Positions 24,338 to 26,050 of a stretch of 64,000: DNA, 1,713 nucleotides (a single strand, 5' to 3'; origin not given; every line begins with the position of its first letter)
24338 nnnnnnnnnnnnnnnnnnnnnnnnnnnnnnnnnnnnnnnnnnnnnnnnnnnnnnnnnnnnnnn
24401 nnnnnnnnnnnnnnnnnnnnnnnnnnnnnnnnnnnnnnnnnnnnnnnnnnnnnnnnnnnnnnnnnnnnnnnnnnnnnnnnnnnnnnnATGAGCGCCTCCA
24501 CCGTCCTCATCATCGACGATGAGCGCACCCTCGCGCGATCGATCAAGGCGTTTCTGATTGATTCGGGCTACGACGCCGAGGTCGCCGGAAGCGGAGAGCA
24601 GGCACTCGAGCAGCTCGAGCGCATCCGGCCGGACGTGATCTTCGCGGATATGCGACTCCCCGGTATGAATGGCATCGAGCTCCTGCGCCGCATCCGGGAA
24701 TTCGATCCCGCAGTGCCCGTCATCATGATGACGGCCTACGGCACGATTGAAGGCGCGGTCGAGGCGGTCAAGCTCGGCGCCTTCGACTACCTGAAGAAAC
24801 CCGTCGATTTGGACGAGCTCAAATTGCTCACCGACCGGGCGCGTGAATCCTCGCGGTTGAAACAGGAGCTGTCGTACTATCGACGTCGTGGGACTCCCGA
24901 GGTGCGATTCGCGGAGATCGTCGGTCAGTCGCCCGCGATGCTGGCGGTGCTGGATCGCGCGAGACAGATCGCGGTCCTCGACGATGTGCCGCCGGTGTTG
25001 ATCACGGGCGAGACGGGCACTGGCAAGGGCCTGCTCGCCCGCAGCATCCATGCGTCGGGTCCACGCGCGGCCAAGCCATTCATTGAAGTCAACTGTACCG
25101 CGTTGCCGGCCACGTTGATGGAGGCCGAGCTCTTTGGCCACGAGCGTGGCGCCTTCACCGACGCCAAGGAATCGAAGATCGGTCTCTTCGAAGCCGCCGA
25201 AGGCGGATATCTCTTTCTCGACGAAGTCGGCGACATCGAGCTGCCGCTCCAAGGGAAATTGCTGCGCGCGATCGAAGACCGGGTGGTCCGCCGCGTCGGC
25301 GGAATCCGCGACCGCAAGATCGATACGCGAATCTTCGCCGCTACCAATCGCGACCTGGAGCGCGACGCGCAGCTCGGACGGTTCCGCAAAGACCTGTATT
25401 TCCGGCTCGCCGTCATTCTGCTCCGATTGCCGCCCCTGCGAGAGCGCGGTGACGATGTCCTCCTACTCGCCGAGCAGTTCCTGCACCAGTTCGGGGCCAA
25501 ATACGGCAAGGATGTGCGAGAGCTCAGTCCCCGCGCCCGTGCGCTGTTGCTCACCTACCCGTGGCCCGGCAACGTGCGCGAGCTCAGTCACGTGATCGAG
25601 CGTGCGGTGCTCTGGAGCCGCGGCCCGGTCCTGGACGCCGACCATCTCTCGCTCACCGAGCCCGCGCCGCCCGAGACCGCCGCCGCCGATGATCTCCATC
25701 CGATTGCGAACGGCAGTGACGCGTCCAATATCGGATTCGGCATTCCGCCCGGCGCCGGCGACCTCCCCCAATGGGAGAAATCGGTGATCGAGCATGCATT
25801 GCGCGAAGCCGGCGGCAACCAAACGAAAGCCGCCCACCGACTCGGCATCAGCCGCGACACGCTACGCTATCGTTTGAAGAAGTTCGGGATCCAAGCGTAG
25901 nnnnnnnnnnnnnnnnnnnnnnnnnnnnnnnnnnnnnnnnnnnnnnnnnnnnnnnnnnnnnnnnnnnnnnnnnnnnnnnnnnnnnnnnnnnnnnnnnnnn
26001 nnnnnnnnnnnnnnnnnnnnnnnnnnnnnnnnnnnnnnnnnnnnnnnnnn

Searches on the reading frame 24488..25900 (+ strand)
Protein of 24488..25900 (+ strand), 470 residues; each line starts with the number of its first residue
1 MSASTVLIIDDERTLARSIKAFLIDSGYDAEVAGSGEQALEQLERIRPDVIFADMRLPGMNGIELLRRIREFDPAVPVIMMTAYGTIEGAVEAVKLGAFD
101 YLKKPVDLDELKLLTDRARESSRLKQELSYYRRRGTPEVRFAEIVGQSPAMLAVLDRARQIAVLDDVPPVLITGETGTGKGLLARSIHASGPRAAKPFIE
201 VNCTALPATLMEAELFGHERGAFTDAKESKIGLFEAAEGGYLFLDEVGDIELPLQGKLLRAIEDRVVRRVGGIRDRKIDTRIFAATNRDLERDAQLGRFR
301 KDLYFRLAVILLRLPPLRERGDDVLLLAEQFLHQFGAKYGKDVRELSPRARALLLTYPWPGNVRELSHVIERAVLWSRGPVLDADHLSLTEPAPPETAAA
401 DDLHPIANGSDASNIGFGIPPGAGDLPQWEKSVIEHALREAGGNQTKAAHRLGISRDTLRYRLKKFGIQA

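Call 9: search_protein_families(library=pfam, proteins=[window:24488-25900:+], max_evalue=0.001)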
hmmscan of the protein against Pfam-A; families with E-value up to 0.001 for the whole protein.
window:24488-25900:+ (470 aa): 8 families
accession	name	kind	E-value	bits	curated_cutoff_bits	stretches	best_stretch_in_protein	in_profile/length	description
PF00158.32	Sigma54_activat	-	4.4e-61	205.9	20.2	1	144-311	1-166/168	Sigma-54 interaction domain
PF00072.30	Response_reg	-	8.6e-33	113.3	30.2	1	6-112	1-107/111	Response regulator receiver domain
PF25601.1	AAA_lid_14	-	3.8e-24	84.8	27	1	318-388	1-71/87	AAA+ ATPase lid domain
PF02954.25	HTH_8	-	1.8e-16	60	22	1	426-466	2-42/42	Bacterial regulatory protein, Fis family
PF14532.12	Sigma54_activ_2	-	3.7e-15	56.8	25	1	145-317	1-138/138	Sigma-54 interaction domain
PF13556.12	HTH_30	-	3e-06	27.4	27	1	439-466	9-36/59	PucR C-terminal helix-turn-helix domain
PF07728.20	AAA_5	-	5e-06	27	22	1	169-288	1-123/139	AAA domain (dynein-related subfamily)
PF00004.35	AAA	-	2.1e-05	25.4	21.2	1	170-306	1-130/131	ATPase family associated with various cellular activities (AAA)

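Call 14: find_encoding_contigs(protein=window:24488-25900:+, flank=10000, max_places=6)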
Protein window:24488-25900:+ (470 aa): 24 contigs read that carry it; 6 places shown.
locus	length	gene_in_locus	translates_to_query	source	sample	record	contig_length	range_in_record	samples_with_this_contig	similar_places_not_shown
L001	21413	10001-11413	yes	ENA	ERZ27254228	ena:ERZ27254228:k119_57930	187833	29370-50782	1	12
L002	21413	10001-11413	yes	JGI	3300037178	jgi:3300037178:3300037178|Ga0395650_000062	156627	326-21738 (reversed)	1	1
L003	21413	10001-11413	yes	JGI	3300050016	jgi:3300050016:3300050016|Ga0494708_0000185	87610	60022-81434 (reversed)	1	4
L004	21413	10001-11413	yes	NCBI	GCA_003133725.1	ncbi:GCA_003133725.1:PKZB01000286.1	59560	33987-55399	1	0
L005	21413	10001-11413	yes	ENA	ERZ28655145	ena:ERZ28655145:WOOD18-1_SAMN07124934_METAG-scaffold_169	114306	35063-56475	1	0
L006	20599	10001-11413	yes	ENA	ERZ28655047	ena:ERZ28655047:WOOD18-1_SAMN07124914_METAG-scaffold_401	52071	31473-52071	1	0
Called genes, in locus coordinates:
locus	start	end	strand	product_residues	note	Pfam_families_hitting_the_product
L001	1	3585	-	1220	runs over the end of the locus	PF01433:Peptidase_M1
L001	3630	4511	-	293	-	PF02463:SMC_N (faint), PF00005:ABC_tran, PF13304:AAA_21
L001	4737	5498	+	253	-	PF14534:DUF4440, PF11954:DUF3471 (weak)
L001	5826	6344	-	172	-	PF06718:DUF1203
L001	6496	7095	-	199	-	PF12867:DinB_2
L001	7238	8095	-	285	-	PF00753:Lactamase_B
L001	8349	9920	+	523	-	PF00672:HAMP, PF00512:HisKA, PF02518:HATPase_c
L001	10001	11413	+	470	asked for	PF00004:AAA (faint), PF00072:Response_reg, PF00158:Sigma54_activat, PF14532:Sigma54_activ_2, PF07728:AAA_5 (weak), PF25601:AAA_lid_14, PF02954:HTH_8, PF13556:HTH_30 (weak)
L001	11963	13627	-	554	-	PF00903:Glyoxalase, PF02230:Abhydrolase_2 (weak), PF12146:Hydrolase_4 (faint)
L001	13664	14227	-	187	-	PF01909:NTP_transf_2 (weak), PF18765:Polbeta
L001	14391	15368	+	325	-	PF00561:Abhydrolase_1, PF12146:Hydrolase_4, PF12697:Abhydrolase_6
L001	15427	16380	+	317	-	PF00291:PALP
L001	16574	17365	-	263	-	PF00106:adh_short, PF08659:KR, PF23441:SDR (weak), PF13460:NAD_binding_10 (faint), PF13561:adh_short_C2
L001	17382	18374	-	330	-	PF27100:DcsG_N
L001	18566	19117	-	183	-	-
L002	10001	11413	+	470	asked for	PF00004:AAA (faint), PF00072:Response_reg, PF00158:Sigma54_activat, PF14532:Sigma54_activ_2, PF07728:AAA_5 (weak), PF25601:AAA_lid_14, PF02954:HTH_8, PF13556:HTH_30 (weak)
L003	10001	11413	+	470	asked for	PF00004:AAA (faint), PF00072:Response_reg, PF00158:Sigma54_activat, PF14532:Sigma54_activ_2, PF07728:AAA_5 (weak), PF25601:AAA_lid_14, PF02954:HTH_8, PF13556:HTH_30 (weak)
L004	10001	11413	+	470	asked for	PF00004:AAA (faint), PF00072:Response_reg, PF00158:Sigma54_activat, PF14532:Sigma54_activ_2, PF07728:AAA_5 (weak), PF25601:AAA_lid_14, PF02954:HTH_8, PF13556:HTH_30 (weak)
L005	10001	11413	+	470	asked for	PF00004:AAA (faint), PF00072:Response_reg, PF00158:Sigma54_activat, PF14532:Sigma54_activ_2, PF07728:AAA_5 (weak), PF25601:AAA_lid_14, PF02954:HTH_8, PF13556:HTH_30 (weak)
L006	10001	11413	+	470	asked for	PF00004:AAA (faint), PF00072:Response_reg, PF00158:Sigma54_activat, PF14532:Sigma54_activ_2, PF07728:AAA_5 (weak), PF25601:AAA_lid_14, PF02954:HTH_8, PF13556:HTH_30 (weak)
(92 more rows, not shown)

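Call 17: find_homologous_proteins(query=window:24488-25900:+, max_evalue=1e-60)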
Query window:24488-25900:+ (470 aa): 7839 proteins with E <= 1e-60 among 8000 candidates; the best 120 are listed.
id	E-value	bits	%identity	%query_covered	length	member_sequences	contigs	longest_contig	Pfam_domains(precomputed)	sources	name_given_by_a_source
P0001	0.0e+0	1031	100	100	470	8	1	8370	PF00158.33,PF25601.2,PF02954.26,PF00004.36,PF14532.13,PF07728.21,PF00072.31,PF13556.13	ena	-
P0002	5.7e-276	934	91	100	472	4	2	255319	PF00158.33,PF25601.2,PF02954.26,PF14532.13,PF07728.21,PF00072.31,PF13556.13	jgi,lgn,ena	jgi:DNA-binding NtrC family response regulator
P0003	4.3e-272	921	90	100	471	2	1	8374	PF00158.33,PF25601.2,PF02954.26,PF00004.36,PF14532.13,PF07728.21,PF00072.31,PF13556.13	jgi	-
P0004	2.5e-270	915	90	100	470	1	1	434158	PF00158.33,PF25601.2,PF02954.26,PF00004.36,PF14532.13,PF07728.21,PF00072.31,PF13556.13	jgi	jgi:two-component system, NtrC family, response regulator AtoC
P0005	6.1e-270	914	90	100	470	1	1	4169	PF00158.33,PF25601.2,PF02954.26,PF00004.36,PF14532.13,PF07728.21,PF00072.31,PF13556.13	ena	-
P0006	6.6e-269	910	90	100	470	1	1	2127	PF00158.33,PF25601.2,PF02954.26,PF00004.36,PF14532.13,PF07728.21,PF00072.31,PF13556.13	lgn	-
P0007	1.0e-268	910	89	100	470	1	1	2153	PF00158.33,PF25601.2,PF02954.26,PF00004.36,PF14532.13,PF07728.21,PF00072.31,PF13556.13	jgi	jgi:DNA-binding NtrC family response regulator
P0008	5.4e-268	907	89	100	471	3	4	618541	PF00158.33,PF25601.2,PF02954.26,PF14532.13,PF07728.21,PF00072.31,PF13556.13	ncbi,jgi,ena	jgi:two-component system response regulator AtoC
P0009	1.3e-266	903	90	100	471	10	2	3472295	PF00158.33,PF25601.2,PF02954.26,PF00004.36,PF14532.13,PF07728.21,PF00072.31,PF13556.13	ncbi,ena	-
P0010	1.6e-266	902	89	100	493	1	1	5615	PF00158.33,PF25601.2,PF02954.26,PF00004.36,PF14532.13,PF07728.21,PF00072.31,PF13556.13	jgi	jgi:two-component system response regulator AtoC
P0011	1.6e-264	896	88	100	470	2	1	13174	PF00158.33,PF25601.2,PF02954.26,PF00004.36,PF14532.13,PF07728.21,PF00072.31,PF13556.13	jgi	jgi:two-component system response regulator AtoC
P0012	2.0e-253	859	86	100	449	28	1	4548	PF00158.33,PF25601.2,PF02954.26,PF00004.36,PF14532.13,PF07728.21,PF00072.31,PF13556.13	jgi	-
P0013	1.7e-235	800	77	100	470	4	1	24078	PF00158.33,PF25601.2,PF02954.26,PF00004.36,PF14532.13,PF07728.21,PF00072.31,PF13556.13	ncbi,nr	ncbi:MAG TPA: sigma-54 dependent transcriptional regulator [Gemmatimonadaceae bacterium]|nr:sigma-54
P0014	2.7e-233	793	77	100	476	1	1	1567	PF00158.33,PF25601.2,PF02954.26,PF00004.36,PF14532.13,PF07728.21,PF00072.31,PF13556.13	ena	-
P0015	6.4e-230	782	76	100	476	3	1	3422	PF00158.33,PF25601.2,PF02954.26,PF14532.13,PF07728.21,PF00072.31,PF13556.13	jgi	jgi:two-component system, NtrC family, response regulator AtoC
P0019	1.6e-226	771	76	100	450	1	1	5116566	PF00158.33,PF25601.2,PF02954.26,PF00004.36,PF14532.13,PF07728.21,PF00072.31,PF13556.13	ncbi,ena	-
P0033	3.2e-225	766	74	100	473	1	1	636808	PF00158.33,PF25601.2,PF02954.26,PF14532.13,PF07728.21,PF00072.31,PF13556.13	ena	-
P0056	1.2e-223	761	74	100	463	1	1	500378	PF00158.33,PF25601.2,PF02954.26,PF14532.13,PF00072.31,PF13556.13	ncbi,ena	-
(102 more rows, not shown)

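Call 19: find_encoding_contigs(protein=P0009, flank=10000, max_places=1)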
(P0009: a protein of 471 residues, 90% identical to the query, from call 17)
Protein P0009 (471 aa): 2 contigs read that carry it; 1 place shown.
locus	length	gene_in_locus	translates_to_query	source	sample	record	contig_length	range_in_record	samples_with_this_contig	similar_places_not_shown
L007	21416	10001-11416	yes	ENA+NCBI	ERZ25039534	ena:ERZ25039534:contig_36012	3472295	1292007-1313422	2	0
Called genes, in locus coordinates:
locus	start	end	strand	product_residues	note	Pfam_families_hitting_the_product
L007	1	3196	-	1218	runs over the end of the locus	PF01433:Peptidase_M1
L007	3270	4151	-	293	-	PF02463:SMC_N (faint), PF00005:ABC_tran, PF13304:AAA_21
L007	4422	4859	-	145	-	PF28410:Diphthami_syn_2_C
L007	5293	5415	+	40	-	-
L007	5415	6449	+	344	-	PF00296:Bac_luciferase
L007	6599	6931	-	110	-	-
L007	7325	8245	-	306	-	PF00753:Lactamase_B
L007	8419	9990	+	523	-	PF00672:HAMP, PF00512:HisKA, PF02518:HATPase_c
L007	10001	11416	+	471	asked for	PF00004:AAA (faint), PF00072:Response_reg, PF00158:Sigma54_activat, PF14532:Sigma54_activ_2, PF07728:AAA_5 (weak), PF25601:AAA_lid_14, PF02954:HTH_8, PF13556:HTH_30 (weak)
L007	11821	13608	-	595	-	PF00903:Glyoxalase, PF02230:Abhydrolase_2, PF12146:Hydrolase_4 (faint)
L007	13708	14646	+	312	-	PF05368:NmrA, PF13460:NAD_binding_10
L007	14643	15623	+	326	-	PF00561:Abhydrolase_1, PF12697:Abhydrolase_6, PF12146:Hydrolase_4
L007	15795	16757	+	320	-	PF00291:PALP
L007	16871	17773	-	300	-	PF02567:PhzC-PhzF, PF05544:Pro_racemase (weak)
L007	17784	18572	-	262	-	PF00106:adh_short, PF08659:KR, PF23441:SDR (weak), PF13460:NAD_binding_10 (weak), PF13561:adh_short_C2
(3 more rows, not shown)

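Call 20: find_encoding_contigs(protein=P0019, flank=10000, max_places=1)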
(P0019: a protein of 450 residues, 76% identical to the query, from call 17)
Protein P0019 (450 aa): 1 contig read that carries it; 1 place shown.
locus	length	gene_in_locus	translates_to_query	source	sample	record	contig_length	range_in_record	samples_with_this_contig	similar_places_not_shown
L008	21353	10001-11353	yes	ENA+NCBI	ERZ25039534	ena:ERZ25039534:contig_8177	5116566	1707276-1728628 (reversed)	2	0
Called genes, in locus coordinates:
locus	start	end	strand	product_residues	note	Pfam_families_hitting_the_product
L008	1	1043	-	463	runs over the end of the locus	PF00512:HisKA, PF02518:HATPase_c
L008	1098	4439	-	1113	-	PF26549:Tricorn_N, PF07676:PD40, PF26549:Tricorn_N, PF26550:Tricorn_2nd, PF07676:PD40, PF14684:Tricorn_C1, PF14685:PDZ_Tricorn, PF03572:Peptidase_S41, +4 more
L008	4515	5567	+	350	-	PF08267:Meth_synt_1, PF01717:Meth_synt_2 (weak)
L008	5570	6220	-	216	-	PF09335:VTT_dom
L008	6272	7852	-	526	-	PF00392:GntR, PF00155:Aminotran_1_2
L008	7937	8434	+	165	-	-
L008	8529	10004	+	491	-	PF00672:HAMP, PF00512:HisKA, PF13581:HATPase_c_2 (weak), PF02518:HATPase_c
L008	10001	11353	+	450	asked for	PF00072:Response_reg, PF00158:Sigma54_activat, PF14532:Sigma54_activ_2, PF07728:AAA_5 (weak), PF00004:AAA (weak), PF25601:AAA_lid_14, PF02954:HTH_8, PF13556:HTH_30 (weak)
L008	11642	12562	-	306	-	PF02558:ApbA, PF08546:ApbA_C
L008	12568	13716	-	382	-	PF06762:LMF1, PF25179:LMF1_C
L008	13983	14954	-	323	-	PF00291:PALP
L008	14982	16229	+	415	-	PF02369:Big_1 (weak)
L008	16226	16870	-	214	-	PF00440:TetR_N, PF09209:CecR_C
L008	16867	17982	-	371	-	PF12679:ABC2_membrane_2, PF12698:ABC2_membrane_3, PF01061:ABC2_membrane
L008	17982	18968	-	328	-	PF00005:ABC_tran, PF13304:AAA_21 (faint), PF13732:DrrA1-3_C (weak)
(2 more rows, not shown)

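Call 21: find_encoding_contigs(protein=P0033, flank=10000, max_places=1)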
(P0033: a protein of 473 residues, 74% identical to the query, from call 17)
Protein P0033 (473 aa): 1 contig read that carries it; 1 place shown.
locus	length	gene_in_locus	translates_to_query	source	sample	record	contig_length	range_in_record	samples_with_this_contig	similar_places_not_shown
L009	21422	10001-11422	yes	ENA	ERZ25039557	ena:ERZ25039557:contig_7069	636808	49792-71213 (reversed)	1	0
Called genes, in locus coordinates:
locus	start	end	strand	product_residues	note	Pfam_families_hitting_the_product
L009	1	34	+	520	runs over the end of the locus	PF02369:Big_1 (faint), PF02368:Big_2, PF13927:Ig_3 (faint), PF26182:Ig_NUP210_5th (faint), PF26918:Ig_Eae (faint), PF02368:Big_2, PF22359:Big-like (weak), PF02368:Big_2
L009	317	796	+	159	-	PF06496:DUF1097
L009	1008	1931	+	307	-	PF05575:V_cholerae_RfbT (weak), PF05050:Methyltransf_21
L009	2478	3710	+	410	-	-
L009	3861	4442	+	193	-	PF01209:Ubie_methyltran, PF07021:MetW, PF13489:Methyltransf_23, PF08241:Methyltransf_11, PF08242:Methyltransf_12, PF13649:Methyltransf_25, PF13847:Methyltransf_31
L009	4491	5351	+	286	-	PF22497:DUF6989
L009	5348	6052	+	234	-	PF05368:NmrA, PF01073:3Beta_HSD (faint), PF01370:Epimerase, PF13460:NAD_binding_10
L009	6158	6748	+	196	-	PF03729:DUF308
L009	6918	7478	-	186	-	-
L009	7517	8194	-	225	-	PF01914:MarC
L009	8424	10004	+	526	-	PF00672:HAMP, PF00512:HisKA, PF02518:HATPase_c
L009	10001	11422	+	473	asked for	PF00072:Response_reg, PF00158:Sigma54_activat, PF14532:Sigma54_activ_2, PF07728:AAA_5, PF25601:AAA_lid_14, PF02954:HTH_8, PF13556:HTH_30 (faint)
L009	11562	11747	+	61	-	-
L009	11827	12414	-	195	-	-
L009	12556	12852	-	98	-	-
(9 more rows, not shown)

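Call 22: find_encoding_contigs(protein=P0056, flank=10000, max_places=1)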
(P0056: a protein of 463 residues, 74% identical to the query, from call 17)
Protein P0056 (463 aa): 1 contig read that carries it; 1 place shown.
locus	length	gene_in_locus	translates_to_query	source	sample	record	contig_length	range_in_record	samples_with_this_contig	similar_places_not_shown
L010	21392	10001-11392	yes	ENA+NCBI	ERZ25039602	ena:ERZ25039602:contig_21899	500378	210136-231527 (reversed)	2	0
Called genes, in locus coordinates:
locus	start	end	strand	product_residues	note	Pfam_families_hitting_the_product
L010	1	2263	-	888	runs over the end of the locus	PF00675:Peptidase_M16, PF05193:Peptidase_M16_C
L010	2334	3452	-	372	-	PF07719:TPR_2 (faint), PF12895:ANAPC3 (faint), PF13181:TPR_8 (faint), PF13424:TPR_12 (faint), PF13428:TPR_14 (faint), PF13431:TPR_17 (faint), PF00515:TPR_1 (faint), PF14559:TPR_19 (weak), +2 more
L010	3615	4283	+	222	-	PF00440:TetR_N, PF16859:TetR_C_11, PF14246:TetR_C_7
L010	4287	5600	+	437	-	PF02321:OEP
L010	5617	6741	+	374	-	PF25876:HH_MFP_RND (faint), PF25917:BSH_RND (weak), PF25919:BSH_CusB (faint), PF25954:Beta-barrel_RND_2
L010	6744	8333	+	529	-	PF06609:TRI12 (weak), PF00083:Sugar_tr, PF07690:MFS_1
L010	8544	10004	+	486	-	PF00672:HAMP, PF00512:HisKA, PF02518:HATPase_c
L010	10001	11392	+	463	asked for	PF00072:Response_reg, PF00158:Sigma54_activat, PF14532:Sigma54_activ_2, PF25601:AAA_lid_14, PF02954:HTH_8, PF13556:HTH_30 (weak)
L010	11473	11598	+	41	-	-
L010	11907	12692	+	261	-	PF12706:Lactamase_B_2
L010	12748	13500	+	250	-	PF03070:TENA_THI-4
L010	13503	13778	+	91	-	PF05402:PqqD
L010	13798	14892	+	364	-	PF04055:Radical_SAM, PF13353:Fer4_12 (weak), PF13186:SPASM (weak)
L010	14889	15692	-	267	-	-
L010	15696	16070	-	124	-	-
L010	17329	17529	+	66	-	PF01979:Amidohydro_1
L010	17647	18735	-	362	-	PF00171:Aldedh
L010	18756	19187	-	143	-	PF00171:Aldedh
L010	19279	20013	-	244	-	PF01569:PAP2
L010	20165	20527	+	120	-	-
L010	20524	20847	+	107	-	PF03091:CutA1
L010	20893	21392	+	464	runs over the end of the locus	PF03448:MgtE_N, PF00571:CBS, PF01769:MgtE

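Call 26: find_homologous_proteins(query=L010:12748-13500:+, max_evalue=1e-40)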
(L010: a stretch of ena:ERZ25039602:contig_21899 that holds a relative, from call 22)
Query L010:12748-13500:+ (250 aa): 7605 proteins with E <= 1e-40 among 8000 candidates; the best 120 are listed.
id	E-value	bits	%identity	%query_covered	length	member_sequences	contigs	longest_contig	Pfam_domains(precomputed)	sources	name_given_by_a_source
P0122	3.6e-166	569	98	100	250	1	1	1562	PF03070.22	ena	-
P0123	1.0e-162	558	96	100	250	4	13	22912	PF03070.22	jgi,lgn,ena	-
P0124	8.3e-152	522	89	100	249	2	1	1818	PF03070.22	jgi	-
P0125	1.7e-147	508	87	99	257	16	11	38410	PF03070.22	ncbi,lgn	-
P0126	1.2e-146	505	86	100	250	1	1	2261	PF03070.22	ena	-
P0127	1.5e-146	505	86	100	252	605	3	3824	PF03070.22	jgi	jgi:pyrroloquinoline-quinone synthase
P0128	2.0e-146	504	87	100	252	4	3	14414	PF03070.22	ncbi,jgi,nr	ncbi:MAG TPA: pyrroloquinoline-quinone synthase PqqC [Gemmatimonadales bacterium]|jgi:pyrroloquinoli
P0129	3.7e-146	503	87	98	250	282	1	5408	PF03070.22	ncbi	-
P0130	6.0e-146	503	86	100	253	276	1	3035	PF03070.22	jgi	jgi:pyrroloquinoline-quinone synthase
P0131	1.1e-145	502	86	100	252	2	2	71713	PF03070.22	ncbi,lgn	-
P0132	2.4e-145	501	85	100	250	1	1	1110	PF03070.22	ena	-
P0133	2.8e-145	500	86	99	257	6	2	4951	PF03070.22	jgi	jgi:pyrroloquinoline-quinone synthase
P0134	3.7e-145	500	86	100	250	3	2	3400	PF03070.22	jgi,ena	-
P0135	6.8e-145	499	84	100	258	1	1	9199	PF03070.22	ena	-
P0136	6.8e-145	499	86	100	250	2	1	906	PF03070.22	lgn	-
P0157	2.8e-143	494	84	100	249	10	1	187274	PF03070.22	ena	-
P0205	2.4e-139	481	83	100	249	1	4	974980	PF03070.22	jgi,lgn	jgi:pyrroloquinoline-quinone synthase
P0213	2.1e-138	478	81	99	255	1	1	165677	PF03070.22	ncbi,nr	ncbi:MAG TPA: pyrroloquinoline-quinone synthase PqqC [Gemmatimonadales bacterium]|nr:pyrroloquinolin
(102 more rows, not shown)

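Call 28: find_encoding_contigs(protein=P0157, flank=8000, max_places=2)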
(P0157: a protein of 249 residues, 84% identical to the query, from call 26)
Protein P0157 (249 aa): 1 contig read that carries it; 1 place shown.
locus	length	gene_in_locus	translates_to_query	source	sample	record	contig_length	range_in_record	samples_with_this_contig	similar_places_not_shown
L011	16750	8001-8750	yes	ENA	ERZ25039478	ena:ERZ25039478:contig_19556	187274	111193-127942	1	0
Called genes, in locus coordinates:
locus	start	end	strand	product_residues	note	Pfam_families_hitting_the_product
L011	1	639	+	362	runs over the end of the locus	PF25917:BSH_RND, PF25919:BSH_CusB (weak), PF25954:Beta-barrel_RND_2, PF25963:Beta-barrel_AAEA (weak), PF25990:Beta-barrel_YknX (weak)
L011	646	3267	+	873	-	PF00083:Sugar_tr, PF06609:TRI12, PF07690:MFS_1, PF00282:Pyridoxal_deC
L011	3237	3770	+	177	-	PF00282:Pyridoxal_deC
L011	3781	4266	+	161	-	-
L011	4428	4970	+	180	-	PF00672:HAMP, PF00512:HisKA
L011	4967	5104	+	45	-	-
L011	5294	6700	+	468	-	PF00072:Response_reg, PF00158:Sigma54_activat, PF14532:Sigma54_activ_2 (weak), PF07728:AAA_5 (weak), PF25601:AAA_lid_14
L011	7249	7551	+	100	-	PF12706:Lactamase_B_2 (weak)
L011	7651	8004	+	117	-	PF12706:Lactamase_B_2 (weak)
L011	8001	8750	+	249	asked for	PF03070:TENA_THI-4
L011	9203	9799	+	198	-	PF04055:Radical_SAM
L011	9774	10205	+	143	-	PF13186:SPASM (weak)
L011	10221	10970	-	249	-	-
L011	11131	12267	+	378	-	PF01979:Amidohydro_1, PF07969:Amidohydro_3 (faint)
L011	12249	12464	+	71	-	PF01979:Amidohydro_1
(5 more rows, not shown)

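Call 29: find_encoding_contigs(protein=P0205, flank=8000, max_places=1)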
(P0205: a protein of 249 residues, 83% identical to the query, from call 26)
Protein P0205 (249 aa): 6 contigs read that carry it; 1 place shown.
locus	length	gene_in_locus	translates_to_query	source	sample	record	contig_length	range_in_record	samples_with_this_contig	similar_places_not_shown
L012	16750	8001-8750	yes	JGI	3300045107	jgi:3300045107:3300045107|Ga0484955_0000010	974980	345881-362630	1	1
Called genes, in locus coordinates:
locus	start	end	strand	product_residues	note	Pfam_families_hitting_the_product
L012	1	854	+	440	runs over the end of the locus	PF02321:OEP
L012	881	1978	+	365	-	PF25917:BSH_RND (weak), PF25919:BSH_CusB (weak), PF25876:HH_MFP_RND (faint), PF25885:HH_EMRA (faint), PF25954:Beta-barrel_RND_2, PF25963:Beta-barrel_AAEA (weak), PF25990:Beta-barrel_YknX (weak)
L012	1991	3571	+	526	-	PF06609:TRI12, PF00083:Sugar_tr (weak), PF07690:MFS_1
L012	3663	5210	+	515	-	PF00672:HAMP, PF00512:HisKA, PF02518:HATPase_c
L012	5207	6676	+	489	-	PF00072:Response_reg, PF00158:Sigma54_activat, PF14532:Sigma54_activ_2, PF00004:AAA (weak), PF07728:AAA_5 (weak), PF25601:AAA_lid_14, PF02954:HTH_8, PF13556:HTH_30 (weak)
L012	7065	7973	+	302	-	PF12706:Lactamase_B_2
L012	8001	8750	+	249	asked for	PF03070:TENA_THI-4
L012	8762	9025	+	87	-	PF05402:PqqD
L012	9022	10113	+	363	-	PF04055:Radical_SAM, PF13186:SPASM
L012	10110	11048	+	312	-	PF00005:ABC_tran, PF13304:AAA_21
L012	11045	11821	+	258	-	PF01061:ABC2_membrane, PF12698:ABC2_membrane_3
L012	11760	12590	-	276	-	-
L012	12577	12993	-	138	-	PF24709:DUF7670 (faint)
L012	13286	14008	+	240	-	-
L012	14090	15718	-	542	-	PF00171:Aldedh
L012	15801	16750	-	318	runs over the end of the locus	PF13416:SBP_bac_8 (faint), PF01547:SBP_bac_1, PF13531:SBP_bac_11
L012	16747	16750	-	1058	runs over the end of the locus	PF13620:CarboxypepD_reg, PF25183:OMP_b-brl_4, PF00593:TonB_dep_Rec_b-barrel (weak), PF25183:OMP_b-brl_4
